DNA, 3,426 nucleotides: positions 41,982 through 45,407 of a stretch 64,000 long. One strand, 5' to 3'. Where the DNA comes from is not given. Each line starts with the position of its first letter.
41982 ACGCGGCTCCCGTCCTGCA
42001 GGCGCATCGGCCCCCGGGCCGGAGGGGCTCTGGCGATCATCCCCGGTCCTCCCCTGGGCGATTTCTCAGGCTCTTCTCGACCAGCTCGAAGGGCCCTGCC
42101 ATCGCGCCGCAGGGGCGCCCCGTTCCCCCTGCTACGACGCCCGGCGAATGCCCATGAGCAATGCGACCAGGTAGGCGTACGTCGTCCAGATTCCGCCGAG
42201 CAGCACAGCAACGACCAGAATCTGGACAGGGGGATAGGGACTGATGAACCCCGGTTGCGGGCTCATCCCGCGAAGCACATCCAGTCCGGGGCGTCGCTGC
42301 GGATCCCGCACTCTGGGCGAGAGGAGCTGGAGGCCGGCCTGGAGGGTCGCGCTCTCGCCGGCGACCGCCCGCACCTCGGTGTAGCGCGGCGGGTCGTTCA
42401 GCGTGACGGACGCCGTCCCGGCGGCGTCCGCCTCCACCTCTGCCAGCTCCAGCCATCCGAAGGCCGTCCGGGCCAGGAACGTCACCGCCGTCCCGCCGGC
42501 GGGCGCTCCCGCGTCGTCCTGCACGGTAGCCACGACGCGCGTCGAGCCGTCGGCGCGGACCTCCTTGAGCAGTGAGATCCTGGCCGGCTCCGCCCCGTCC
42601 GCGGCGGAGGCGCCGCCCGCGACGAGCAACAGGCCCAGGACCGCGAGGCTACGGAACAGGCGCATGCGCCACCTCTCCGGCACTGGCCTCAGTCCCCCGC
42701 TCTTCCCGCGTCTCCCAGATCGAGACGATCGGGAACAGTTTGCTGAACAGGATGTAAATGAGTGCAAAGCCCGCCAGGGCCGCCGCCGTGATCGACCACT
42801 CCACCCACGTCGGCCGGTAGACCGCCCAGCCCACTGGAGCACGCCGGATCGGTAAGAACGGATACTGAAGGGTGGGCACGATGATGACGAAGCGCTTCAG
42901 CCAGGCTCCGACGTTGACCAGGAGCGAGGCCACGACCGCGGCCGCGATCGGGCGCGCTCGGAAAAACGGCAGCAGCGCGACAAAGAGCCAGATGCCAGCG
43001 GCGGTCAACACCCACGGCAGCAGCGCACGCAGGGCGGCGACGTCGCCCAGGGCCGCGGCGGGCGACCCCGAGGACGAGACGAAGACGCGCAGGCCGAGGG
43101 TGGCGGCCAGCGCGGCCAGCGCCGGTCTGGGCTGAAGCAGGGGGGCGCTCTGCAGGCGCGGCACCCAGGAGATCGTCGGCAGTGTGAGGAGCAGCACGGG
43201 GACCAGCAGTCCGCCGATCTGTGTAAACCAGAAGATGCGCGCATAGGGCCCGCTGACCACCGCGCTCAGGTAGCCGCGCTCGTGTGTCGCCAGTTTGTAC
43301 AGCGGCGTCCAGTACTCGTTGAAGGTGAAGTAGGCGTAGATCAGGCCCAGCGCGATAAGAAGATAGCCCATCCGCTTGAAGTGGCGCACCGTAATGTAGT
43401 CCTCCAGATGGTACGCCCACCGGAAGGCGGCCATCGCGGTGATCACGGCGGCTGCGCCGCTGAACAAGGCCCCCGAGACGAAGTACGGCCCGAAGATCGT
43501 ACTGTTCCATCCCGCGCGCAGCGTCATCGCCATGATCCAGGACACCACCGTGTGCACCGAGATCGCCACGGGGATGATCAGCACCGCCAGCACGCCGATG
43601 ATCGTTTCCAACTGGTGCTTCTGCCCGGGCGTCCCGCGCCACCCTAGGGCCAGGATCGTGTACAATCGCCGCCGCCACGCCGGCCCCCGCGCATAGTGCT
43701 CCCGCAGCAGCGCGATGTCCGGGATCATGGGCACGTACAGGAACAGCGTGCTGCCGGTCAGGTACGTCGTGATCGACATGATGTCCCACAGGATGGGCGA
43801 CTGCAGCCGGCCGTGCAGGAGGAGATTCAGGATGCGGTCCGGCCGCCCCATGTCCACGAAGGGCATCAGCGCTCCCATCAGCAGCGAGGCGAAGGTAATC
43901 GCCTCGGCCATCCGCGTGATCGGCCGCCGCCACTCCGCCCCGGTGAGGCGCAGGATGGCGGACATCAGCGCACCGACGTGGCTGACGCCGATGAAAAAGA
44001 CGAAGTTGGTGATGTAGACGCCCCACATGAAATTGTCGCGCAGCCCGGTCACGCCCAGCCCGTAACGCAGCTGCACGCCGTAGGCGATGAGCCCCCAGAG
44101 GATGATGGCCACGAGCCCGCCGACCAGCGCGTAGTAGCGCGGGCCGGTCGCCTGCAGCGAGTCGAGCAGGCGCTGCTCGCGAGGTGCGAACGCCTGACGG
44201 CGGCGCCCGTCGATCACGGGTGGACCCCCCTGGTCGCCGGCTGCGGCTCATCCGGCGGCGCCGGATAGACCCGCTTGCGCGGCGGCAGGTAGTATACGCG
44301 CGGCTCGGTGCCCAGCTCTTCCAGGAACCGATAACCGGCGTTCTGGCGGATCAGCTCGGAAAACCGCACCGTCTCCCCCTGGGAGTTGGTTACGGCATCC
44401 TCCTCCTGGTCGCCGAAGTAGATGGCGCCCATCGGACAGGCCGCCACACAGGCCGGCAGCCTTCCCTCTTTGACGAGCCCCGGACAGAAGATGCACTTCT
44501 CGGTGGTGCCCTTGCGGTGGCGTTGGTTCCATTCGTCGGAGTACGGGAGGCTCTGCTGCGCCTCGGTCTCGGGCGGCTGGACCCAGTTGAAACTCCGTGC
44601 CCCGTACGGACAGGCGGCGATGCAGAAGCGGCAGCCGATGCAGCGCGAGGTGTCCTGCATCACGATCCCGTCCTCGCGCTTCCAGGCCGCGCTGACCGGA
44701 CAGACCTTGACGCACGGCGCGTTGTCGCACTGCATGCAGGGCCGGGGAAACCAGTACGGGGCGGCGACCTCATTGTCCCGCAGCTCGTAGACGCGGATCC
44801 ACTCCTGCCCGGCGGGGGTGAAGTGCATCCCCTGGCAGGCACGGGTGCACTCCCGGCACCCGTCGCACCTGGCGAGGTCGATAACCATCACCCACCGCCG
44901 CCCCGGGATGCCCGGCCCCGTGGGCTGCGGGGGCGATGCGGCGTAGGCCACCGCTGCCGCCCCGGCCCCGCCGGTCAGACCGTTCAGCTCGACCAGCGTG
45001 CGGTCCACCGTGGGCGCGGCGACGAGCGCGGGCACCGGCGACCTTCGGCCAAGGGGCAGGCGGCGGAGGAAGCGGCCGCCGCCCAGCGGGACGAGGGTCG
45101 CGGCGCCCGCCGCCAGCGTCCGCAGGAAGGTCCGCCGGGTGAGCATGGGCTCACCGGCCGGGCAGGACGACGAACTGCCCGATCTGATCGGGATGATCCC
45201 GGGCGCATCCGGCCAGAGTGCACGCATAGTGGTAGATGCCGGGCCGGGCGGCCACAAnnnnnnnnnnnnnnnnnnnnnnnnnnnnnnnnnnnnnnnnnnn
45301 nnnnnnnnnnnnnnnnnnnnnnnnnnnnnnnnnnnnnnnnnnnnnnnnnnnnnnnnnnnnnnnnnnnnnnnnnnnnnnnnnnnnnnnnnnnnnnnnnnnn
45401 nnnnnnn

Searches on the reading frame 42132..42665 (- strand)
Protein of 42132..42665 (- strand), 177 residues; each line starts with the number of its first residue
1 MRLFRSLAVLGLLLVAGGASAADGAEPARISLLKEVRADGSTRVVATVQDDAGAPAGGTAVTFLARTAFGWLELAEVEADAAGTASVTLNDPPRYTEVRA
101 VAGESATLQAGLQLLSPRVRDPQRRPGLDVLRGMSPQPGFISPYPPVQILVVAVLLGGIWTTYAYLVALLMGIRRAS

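Call 41: search_protein_families(library=pfam, proteins=[window:42132-42665:-], max_evalue=0.001)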
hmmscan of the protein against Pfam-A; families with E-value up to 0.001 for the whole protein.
window:42132-42665:- (177 aa): 1 family
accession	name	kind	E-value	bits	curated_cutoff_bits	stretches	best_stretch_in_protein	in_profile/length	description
PF02369.22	Big_1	-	4.7e-05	23.9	34.9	1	36-91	11-68/93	Bacterial Ig-like domain (group 1)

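Call 46: search_protein_families(library=ncbifam, proteins=[window:42132-42665:-], max_evalue=0.01)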
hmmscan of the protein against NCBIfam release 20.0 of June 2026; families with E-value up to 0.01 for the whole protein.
window:42132-42665:- (177 aa): 0 families

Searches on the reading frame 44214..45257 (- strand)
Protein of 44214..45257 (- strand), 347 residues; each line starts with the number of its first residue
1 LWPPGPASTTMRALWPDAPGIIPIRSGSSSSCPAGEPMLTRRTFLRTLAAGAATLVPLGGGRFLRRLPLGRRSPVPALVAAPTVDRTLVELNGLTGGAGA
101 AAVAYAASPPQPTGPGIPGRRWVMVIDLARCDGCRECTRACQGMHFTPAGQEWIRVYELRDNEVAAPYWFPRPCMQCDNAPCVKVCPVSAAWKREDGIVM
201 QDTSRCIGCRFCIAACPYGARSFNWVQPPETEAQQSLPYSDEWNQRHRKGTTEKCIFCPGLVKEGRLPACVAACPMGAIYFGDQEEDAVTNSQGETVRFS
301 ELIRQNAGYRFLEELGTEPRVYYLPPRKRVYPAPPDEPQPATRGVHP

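Call 3: search_protein_families(library=pfam, proteins=[window:44214-45257:-], max_evalue=0.1)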
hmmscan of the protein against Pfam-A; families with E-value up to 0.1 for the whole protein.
window:44214-45257:- (347 aa): 15 families
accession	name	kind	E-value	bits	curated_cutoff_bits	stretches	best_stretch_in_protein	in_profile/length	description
PF13247.11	Fer4_11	-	1.2e-20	74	26.2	2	168-226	4-64/100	4Fe-4S dicluster domain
PF12838.12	Fer4_7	-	8.3e-16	58.6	27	3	205-278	1-52/52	4Fe-4S dicluster domain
PF13237.11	Fer4_10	-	1.3e-13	51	25.5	2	199-275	2-53/53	4Fe-4S dicluster domain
PF12837.12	Fer4_6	-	2.7e-11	43.3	25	2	202-220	5-23/24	4Fe-4S binding domain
PF13187.11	Fer4_9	-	7.9e-11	42.3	27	3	205-279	1-52/52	4Fe-4S dicluster domain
PF00037.32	Fer4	-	1.3e-10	41.1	21.1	2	202-221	4-23/24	4Fe-4S binding domain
PF13183.11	Fer4_8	-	6.6e-07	30.2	27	1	204-277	3-67/68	4Fe-4S dicluster domain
PF13484.11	Fer4_16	-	9e-07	30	30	1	205-258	1-56/66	4Fe-4S double cluster binding domain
PF12797.12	Fer4_2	-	1e-06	28.7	24.5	2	198-218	2-22/22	4Fe-4S binding domain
PF12800.12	Fer4_4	-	1.7e-05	25.2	24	1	204-219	2-17/17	4Fe-4S binding domain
PF25160.1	LdpA_Fe-S-bd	-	2.8e-05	24.2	27.6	1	177-219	5-41/49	LdpA Fe-S cluster-binding domain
PF13534.11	Fer4_17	-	0.00042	21.2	22.2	1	205-277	1-59/61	4Fe-4S dicluster domain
PF10518.14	TAT_signal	-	0.0021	18.4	22.7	1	38-55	1-18/21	TAT (twin-arginine translocation) pathway signal sequence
PF14697.11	Fer4_21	-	0.0068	16.9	35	1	174-218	8-53/59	4Fe-4S dicluster domain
PF12798.12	Fer4_3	-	0.022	16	27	0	206-220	1-15/15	4Fe-4S binding domain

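Call 35: search_solved_structures(query=window:44214-45257:-, max_evalue=1e-10)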
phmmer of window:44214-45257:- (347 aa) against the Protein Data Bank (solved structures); distinct sequences matched with E-value up to 1e-10: 19.
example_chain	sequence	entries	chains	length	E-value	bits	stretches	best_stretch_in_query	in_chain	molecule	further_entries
6cz7_B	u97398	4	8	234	1.2e-32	116.7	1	122-229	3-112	4Fe-4S ferredoxin, iron-sulfur binding domain protein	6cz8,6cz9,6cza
2vpw_B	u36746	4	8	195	7.3e-28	100.9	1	121-222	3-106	NRFC PROTEIN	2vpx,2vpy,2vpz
8k9e_B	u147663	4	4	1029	3.8e-23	85.4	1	114-277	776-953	Fe-S-cluster-containing hydrogenase components 1-like protein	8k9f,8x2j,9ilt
6f0k_B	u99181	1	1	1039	1.7e-22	83.3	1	120-325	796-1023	Fe-S-cluster-containing hydrogenase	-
6lod_B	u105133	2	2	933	5.1e-21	78.4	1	119-334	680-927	Fe-S-cluster-containing hydrogenase components 1-like protein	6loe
7qv7_A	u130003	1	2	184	5.7e-20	74.9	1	124-288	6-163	Hydrogen dependent carbon dioxide reductase subunit HycB3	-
2ivf_B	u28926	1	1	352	3.4e-19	72.4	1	168-226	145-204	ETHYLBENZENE DEHYDROGENASE BETA-SUBUNIT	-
4ydd_B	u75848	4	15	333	4.8e-18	68.6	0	168-224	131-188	DMSO reductase family type II enzyme, iron-sulfur subunit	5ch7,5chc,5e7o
9mqx_E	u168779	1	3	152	3e-17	66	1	123-229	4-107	Fe-S-cluster-containing hydrogenase subunit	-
6btm_B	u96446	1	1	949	3.4e-16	62.5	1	169-323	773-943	Alternative Complex III subunit B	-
7z0s_B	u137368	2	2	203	3.8e-16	62.3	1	124-291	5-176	Formate hydrogenlyase subunit 2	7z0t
9vap_B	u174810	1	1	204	2.6e-15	59.6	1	125-286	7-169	4Fe-4S dicluster domain-containing protein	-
1kqf_B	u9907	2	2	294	3.4e-14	55.9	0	135-317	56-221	FORMATE DEHYDROGENASE, NITRATE-INDUCIBLE, IRON-SULFUR SUBUNIT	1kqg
7qv7_B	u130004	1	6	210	1.5e-13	53.8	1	125-281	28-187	Hydrogen dependent carbon dioxide reductase subunit HycB4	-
1q16_B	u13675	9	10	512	1.3e-12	50.7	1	168-226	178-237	Respiratory nitrate reductase 1 beta chain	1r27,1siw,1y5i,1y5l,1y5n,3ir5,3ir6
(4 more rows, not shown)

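Call 46: search_protein_families(library=ncbifam, proteins=[window:44214-45257:-], max_evalue=0.01)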
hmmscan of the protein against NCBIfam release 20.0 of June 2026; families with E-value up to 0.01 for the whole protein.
window:44214-45257:- (347 aa): 49 families (the best 25 are shown)
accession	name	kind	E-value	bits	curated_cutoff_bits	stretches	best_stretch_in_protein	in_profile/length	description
NF045797.1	DsrO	equivalog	3.6e-54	183.7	200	1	95-324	16-234/235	sulfate reduction electron transfer complex DsrMKJOP subunit DsrO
NF041782.1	mnquin_red_QrcC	equivalog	2.9e-42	145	400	1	122-330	1-231/239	menaquinone reductase iron-sulfur cluster-binding subunit QrcC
NF011569.0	PRK14993.1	equivalog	5.8e-41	140.5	416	2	88-224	9-150/244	tetrathionate reductase subunit TtrB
NF041715.1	arsenate_red_ArrB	equivalog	4.4e-36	124.6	450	2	122-228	3-111/233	arsenate respiratory reductase iron-sulfur subunit ArrB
TIGR03149.1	cyt_nit_nrfC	equivalog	2.1e-34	118.9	377.6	2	119-227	36-148/225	cytochrome c nitrite reductase Fe-S protein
TIGR02951.1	DMSO_dmsB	equivalog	3.1e-30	105.3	214.1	2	125-224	5-115/161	DMSO/selenate family reductase complex B subunit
TIGR03478.1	DMSO_red_II_bet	subfamily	3.8e-26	91.8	480.7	2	168-327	125-256/321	DMSO reductase family type II enzyme, iron-sulfur subunit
NF038355.1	FDH3_beta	equivalog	8.2e-26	91.1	240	1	124-286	5-166/180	formate dehydrogenase FDH3 subunit beta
NF008134.0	PRK10882.1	equivalog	7.3e-23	81.1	263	1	164-286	103-210/329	hydrogenase 2 operon protein HybA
NF045715.1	sulf_resp_HmcB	equivalog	4.2e-22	78.6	420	1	161-286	94-200/307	sulfate respiration complex iron-sulfur protein HmcB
NF042979.1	EthbenzDh_ebdB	equivalog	3.8e-21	75.3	740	2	168-327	147-278/354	ethylbenzene dehydrogenase subunit beta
NF007658.0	PRK10330.1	equivalog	1.8e-17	63.4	260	1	124-285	5-158/181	electron transport protein HydN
TIGR01582.1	FDH-beta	equivalog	2.8e-17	62.8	334.7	2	125-220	25-140/283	formate dehydrogenase subunit beta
NF009408.0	PRK12769.1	equivalog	2.8e-16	58.8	1003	1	125-285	6-148/659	formate-dependent uric acid utilization protein AegA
NF045766.1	PhenlGlyoxDHPadI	equivalog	8.2e-16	57.8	700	1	126-224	9-106/443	NADH-dependent phenylglyoxylate dehydrogenase subunit beta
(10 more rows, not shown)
